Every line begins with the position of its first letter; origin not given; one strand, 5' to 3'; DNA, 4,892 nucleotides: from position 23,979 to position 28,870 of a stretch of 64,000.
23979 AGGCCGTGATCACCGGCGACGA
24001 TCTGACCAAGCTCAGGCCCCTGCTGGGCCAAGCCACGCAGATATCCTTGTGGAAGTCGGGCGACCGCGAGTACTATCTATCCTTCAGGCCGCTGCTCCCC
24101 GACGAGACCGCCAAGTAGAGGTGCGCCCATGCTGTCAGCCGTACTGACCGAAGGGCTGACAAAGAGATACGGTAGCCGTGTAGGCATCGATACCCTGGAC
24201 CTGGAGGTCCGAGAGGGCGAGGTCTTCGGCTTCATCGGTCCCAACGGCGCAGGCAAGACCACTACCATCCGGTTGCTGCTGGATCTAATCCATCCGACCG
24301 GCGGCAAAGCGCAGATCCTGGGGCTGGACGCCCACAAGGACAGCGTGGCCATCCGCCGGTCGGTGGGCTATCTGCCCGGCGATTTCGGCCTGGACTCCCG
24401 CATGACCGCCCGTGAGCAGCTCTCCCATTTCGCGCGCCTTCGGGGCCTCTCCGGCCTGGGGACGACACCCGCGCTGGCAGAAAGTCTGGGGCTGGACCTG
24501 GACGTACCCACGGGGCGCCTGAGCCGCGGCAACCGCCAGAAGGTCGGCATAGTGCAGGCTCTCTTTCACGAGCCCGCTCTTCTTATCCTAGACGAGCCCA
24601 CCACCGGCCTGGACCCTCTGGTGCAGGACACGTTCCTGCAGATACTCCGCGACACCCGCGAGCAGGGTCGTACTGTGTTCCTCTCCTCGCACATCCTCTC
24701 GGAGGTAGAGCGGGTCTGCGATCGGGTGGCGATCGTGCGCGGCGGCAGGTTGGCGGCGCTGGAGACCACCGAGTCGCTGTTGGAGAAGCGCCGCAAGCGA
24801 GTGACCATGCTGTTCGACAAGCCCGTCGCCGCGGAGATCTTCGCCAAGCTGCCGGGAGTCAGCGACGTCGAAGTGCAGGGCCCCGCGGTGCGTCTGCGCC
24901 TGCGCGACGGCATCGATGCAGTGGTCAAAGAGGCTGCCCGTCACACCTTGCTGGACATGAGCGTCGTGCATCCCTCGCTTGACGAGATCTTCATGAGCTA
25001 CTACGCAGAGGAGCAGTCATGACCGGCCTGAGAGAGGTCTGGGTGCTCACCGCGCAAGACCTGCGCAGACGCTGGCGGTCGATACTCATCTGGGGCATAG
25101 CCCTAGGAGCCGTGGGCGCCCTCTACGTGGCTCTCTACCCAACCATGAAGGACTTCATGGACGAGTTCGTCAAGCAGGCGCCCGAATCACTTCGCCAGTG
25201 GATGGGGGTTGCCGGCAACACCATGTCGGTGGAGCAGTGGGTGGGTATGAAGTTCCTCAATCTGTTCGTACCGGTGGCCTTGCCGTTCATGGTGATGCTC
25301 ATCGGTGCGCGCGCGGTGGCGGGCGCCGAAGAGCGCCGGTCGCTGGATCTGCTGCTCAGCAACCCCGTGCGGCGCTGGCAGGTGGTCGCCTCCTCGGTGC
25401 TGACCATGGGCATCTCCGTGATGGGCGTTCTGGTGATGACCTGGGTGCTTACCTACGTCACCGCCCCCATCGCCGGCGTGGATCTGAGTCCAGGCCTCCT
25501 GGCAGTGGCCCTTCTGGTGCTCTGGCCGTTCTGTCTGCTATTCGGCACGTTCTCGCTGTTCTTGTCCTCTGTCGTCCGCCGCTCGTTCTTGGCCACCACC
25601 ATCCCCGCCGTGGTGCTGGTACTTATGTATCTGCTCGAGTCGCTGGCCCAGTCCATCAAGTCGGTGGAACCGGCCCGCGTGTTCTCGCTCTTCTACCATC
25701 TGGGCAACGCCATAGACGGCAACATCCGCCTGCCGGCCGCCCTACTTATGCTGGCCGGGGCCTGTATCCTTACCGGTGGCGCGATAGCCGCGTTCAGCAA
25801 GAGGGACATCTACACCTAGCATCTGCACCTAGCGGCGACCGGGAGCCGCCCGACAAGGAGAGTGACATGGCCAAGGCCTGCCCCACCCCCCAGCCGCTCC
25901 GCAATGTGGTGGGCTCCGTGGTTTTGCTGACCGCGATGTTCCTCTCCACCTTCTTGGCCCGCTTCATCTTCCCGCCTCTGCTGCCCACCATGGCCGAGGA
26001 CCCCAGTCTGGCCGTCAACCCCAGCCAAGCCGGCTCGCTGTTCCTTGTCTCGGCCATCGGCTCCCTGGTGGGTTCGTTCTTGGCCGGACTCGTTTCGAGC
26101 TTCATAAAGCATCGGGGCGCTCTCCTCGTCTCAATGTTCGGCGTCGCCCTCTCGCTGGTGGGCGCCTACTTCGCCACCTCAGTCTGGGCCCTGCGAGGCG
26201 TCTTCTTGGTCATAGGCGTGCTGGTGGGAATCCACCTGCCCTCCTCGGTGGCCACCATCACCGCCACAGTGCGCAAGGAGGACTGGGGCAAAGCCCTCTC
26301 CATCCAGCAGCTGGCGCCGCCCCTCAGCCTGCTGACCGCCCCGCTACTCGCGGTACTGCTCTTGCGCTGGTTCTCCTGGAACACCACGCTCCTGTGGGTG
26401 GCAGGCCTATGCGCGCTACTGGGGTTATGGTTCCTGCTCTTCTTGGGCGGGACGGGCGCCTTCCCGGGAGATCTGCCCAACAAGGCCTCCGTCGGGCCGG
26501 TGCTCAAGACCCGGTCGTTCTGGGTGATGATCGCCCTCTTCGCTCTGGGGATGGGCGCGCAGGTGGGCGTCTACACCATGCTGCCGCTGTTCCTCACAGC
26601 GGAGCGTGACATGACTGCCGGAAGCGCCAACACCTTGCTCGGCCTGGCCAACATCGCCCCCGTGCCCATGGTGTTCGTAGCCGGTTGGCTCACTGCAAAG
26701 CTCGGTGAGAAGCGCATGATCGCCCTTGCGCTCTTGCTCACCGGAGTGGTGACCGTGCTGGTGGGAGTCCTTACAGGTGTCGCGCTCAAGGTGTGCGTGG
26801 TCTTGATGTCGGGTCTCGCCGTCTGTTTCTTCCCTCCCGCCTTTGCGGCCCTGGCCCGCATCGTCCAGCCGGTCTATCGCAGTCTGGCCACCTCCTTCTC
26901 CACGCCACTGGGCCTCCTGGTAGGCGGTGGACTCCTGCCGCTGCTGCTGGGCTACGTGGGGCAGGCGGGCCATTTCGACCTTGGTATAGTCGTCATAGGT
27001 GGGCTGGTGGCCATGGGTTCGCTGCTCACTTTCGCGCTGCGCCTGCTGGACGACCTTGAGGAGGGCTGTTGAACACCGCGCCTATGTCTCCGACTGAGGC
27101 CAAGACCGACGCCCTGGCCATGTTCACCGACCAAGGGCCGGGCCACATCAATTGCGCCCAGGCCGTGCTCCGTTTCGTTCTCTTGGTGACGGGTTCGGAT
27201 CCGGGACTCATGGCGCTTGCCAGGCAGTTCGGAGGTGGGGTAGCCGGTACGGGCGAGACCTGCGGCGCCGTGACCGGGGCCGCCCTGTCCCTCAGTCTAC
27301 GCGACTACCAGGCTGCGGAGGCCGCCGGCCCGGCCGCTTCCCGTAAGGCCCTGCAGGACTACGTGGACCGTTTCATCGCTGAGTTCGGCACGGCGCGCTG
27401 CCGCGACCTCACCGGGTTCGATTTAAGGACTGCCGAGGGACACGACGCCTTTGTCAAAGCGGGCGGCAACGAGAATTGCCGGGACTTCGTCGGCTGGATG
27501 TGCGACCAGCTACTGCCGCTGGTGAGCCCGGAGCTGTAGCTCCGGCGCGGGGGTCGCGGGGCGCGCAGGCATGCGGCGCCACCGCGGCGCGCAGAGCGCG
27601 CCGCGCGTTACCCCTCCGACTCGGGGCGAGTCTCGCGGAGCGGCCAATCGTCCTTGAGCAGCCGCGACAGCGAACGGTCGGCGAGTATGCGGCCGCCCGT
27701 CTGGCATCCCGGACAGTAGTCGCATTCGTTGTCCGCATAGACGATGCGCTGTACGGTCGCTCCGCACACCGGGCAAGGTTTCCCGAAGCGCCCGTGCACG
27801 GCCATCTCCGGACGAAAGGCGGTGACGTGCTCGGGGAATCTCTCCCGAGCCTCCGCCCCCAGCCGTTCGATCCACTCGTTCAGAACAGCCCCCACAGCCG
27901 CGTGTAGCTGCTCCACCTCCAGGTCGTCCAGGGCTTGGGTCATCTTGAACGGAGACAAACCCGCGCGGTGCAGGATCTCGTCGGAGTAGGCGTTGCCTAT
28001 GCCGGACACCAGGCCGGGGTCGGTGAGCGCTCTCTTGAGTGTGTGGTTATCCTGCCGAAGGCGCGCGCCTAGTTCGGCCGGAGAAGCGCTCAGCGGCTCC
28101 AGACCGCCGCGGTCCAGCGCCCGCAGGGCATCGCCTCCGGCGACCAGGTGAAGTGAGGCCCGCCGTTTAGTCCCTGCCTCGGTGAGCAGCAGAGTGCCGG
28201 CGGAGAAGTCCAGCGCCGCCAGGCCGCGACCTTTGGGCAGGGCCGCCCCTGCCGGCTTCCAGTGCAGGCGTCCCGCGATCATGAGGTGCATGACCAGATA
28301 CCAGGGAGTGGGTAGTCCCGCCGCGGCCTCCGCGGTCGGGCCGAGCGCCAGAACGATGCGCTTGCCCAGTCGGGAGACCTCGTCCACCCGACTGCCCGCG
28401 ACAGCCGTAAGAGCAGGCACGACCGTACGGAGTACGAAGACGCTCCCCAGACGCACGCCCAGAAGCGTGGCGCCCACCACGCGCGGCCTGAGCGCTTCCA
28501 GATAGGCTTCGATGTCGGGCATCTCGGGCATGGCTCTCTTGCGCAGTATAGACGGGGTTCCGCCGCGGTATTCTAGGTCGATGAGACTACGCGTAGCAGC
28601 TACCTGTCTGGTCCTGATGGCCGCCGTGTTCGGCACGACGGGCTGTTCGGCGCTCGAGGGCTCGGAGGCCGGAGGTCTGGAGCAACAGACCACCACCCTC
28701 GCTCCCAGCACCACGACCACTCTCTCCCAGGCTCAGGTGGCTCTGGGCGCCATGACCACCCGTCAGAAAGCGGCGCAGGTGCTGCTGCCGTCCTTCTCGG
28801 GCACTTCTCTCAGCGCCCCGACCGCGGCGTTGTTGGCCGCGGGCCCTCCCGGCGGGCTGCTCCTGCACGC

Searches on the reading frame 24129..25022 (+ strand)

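Call 22: search_protein_families(library=pfam, proteins=[window:24129-25022:+])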
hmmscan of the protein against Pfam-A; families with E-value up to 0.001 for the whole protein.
window:24129-25022:+ (297 aa): 3 families
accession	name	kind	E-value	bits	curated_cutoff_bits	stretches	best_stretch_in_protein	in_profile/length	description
PF00005.33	ABC_tran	-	1.5e-25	90.8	25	1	21-159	2-137/137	ABC transporter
PF13304.12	AAA_21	-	1.7e-14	55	27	1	124-191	231-301/304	AAA domain, putative AbiEii toxin, Type IV TA system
PF13732.12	DrrA1-3_C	-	7.5e-05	23.8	27.4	1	233-291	19-80/81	ATP-binding protein DrrA1-3-like, C-terminal domain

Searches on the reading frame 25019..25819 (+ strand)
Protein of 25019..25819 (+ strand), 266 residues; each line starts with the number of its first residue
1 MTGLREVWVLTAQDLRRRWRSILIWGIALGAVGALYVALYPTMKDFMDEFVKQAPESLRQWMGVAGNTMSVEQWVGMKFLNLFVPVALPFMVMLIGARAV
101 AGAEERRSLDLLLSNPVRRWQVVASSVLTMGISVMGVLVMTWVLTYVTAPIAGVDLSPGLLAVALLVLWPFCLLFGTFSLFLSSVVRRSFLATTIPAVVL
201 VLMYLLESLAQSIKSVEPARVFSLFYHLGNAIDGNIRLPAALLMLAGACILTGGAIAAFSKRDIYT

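Call 23: search_protein_families(library=pfam, proteins=[window:25019-25819:+])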
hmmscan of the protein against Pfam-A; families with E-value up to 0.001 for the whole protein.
window:25019-25819:+ (266 aa): 3 families
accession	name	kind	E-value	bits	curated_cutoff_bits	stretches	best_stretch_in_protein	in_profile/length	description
PF12679.13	ABC2_membrane_2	-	6.7e-20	71.9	27.2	1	8-211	1-203/283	ABC-2 family transporter protein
PF01061.29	ABC2_membrane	-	8.1e-10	39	26.9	1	6-228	2-196/211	ABC-2 type transporter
PF12698.13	ABC2_membrane_3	-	2.1e-06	27.5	31.6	1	80-203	161-280/347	ABC-2 family transporter protein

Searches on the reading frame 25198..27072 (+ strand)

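Call 8: search_protein_families(library=pfam, proteins=[window:25198-27072:+])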
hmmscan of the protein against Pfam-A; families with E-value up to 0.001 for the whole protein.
window:25198-27072:+ (624 aa): 2 families
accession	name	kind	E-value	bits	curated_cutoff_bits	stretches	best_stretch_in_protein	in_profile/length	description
PF07690.21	MFS_1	-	1.5e-30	106.7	33.4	2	246-485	3-248/347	Major Facilitator Superfamily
PF13347.12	MFS_2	-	1.6e-05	24.1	27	1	426-552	211-338/427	MFS/sugar transport protein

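Call 9: search_protein_families(library=ncbifam, proteins=[window:25198-27072:+])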
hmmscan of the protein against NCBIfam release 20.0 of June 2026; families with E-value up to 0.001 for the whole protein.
window:25198-27072:+ (624 aa): 8 families
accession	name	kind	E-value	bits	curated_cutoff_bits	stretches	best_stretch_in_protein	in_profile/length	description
TIGR00881.1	2A0104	subfamily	1.5e-10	40.7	407.75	2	250-415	6-170/379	phosphoglycerate transporter protein PgtP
TIGR00895.1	2A0115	subfamily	6.5e-08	31.9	418.55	1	270-415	46-190/398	aromatic acid/H+ symport family MFS transporter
TIGR00880.1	2_A_01_02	superfamily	7e-08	32.7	131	1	279-413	1-135/141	multidrug resistance protein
NF008586.0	PRK11551.1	equivalog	9.4e-05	21.6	410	1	270-414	44-187/406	3-(3-hydroxy-phenyl)propionate transporter MhpT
NF053757.1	BclibactTpBcbE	equivalog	0.00015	20.8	600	0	283-381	255-355/394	bacillibactin exporter BcbE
NF006386.0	PRK08633.1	equivalog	0.00018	19.3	1221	1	272-413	265-406/1147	acyl-[ACP]--phospholipid O-acyltransferase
NF003024.0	PRK03893.1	subfamily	0.00036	19.5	604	1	241-332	278-370/497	sialate:H+ symport family MFS transporter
TIGR00893.1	2A0114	subfamily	0.00084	18.4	395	0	428-612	204-396/399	D-galactonate transporter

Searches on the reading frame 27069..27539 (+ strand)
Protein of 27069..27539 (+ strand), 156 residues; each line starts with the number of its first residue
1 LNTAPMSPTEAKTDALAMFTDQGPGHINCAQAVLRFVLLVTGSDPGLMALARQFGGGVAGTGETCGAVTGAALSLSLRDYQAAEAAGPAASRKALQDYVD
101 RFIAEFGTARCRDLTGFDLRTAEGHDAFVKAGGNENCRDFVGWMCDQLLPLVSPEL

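Call 8: search_protein_families(library=pfam, proteins=[window:27069-27539:+])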
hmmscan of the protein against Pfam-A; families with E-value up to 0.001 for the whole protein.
window:27069-27539:+ (156 aa): 1 family
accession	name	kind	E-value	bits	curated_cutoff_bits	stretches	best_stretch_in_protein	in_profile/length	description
PF09719.15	C_GCAxxG_C_C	-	9.2e-20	71.3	27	1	28-146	2-113/118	Putative redox-active protein (C_GCAxxG_C_C)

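Call 9: search_protein_families(library=ncbifam, proteins=[window:27069-27539:+])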
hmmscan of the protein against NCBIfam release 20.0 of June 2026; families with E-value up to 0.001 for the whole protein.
window:27069-27539:+ (156 aa): 3 families
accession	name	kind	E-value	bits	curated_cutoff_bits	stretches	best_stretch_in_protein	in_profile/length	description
TIGR01909.1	C_GCAxxG_C_C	subfamily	4.9e-13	49.2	47.4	1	28-124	2-92/120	C-GCAxxG-C-C family (seleno)protein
NF045501.1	HUGP_GUXX-star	exception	2e-11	43.8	325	1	6-149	5-152/236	HUGP/GUXX-star fusion selenoprotein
NF045669.1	DVU1555_fam_CGA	exception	5.4e-10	39.1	103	1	27-119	14-112/140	DVU_1555 family C-GCAxxG-C-C protein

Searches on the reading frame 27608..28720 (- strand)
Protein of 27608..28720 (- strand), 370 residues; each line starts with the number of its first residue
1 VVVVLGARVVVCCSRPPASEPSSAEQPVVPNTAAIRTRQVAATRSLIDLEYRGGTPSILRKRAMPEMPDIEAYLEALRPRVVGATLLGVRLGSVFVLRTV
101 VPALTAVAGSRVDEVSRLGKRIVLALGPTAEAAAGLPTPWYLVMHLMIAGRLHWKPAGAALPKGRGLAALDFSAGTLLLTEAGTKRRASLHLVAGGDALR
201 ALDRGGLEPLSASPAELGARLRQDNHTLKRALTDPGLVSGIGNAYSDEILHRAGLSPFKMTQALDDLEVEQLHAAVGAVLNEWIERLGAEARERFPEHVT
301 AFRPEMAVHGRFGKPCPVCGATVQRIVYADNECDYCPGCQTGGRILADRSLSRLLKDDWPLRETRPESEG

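Call 8: search_protein_families(library=pfam, proteins=[window:27608-28720:-])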
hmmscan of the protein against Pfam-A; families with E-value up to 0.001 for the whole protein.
window:27608-28720:- (370 aa): 4 families
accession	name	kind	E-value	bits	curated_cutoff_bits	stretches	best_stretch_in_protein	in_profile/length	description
PF06831.19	H2TH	-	4.6e-15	55.8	34.7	1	208-286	4-84/93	Formamidopyrimidine-DNA glycosylase H2TH domain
PF01149.29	Fapy_DNA_glyco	-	7.4e-12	46.4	25.5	1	64-158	1-88/117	Formamidopyrimidine-DNA glycosylase N-terminal domain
PF05833.16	NFACT_N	-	0.00035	19.9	31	1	205-283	166-243/456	NFACT N-terminal and middle domains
PF06827.20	zf-FPG_IleRS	-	0.0004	20.6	21.3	1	313-341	1-29/30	Zinc finger found in FPG and IleRS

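Call 9: search_protein_families(library=ncbifam, proteins=[window:27608-28720:-])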
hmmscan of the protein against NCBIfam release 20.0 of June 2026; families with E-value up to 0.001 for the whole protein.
window:27608-28720:- (370 aa): 7 families
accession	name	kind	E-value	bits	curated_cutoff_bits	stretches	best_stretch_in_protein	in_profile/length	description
TIGR00577.1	fpg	equivalog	5e-37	127.7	203.3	1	64-340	1-276/276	DNA-formamidopyrimidine glycosylase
NF011385.0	PRK14810.1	equivalog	8.7e-37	127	423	1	64-340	1-271/272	DNA-formamidopyrimidine glycosylase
NF002211.1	PRK01103.1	equivalog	9.5e-37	127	212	1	64-340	1-273/274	bifunctional DNA-formamidopyrimidine glycosylase/DNA-(apurinic or apyrimidinic site) lyase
NF011386.0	PRK14811.1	equivalog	5.1e-28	98.1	414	1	64-342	1-264/269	DNA-formamidopyrimidine glycosylase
NF010551.0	PRK13945.1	equivalog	2.6e-24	86.1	348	1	64-341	1-282/282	DNA-formamidopyrimidine glycosylase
NF007763.0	PRK10445.1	equivalog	5.8e-12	45.6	252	1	226-340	152-262/263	endonuclease VIII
NF040775.1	endonuc_Nei2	equivalog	1.5e-08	34.4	400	1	223-340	141-251/252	endonuclease VIII Nei2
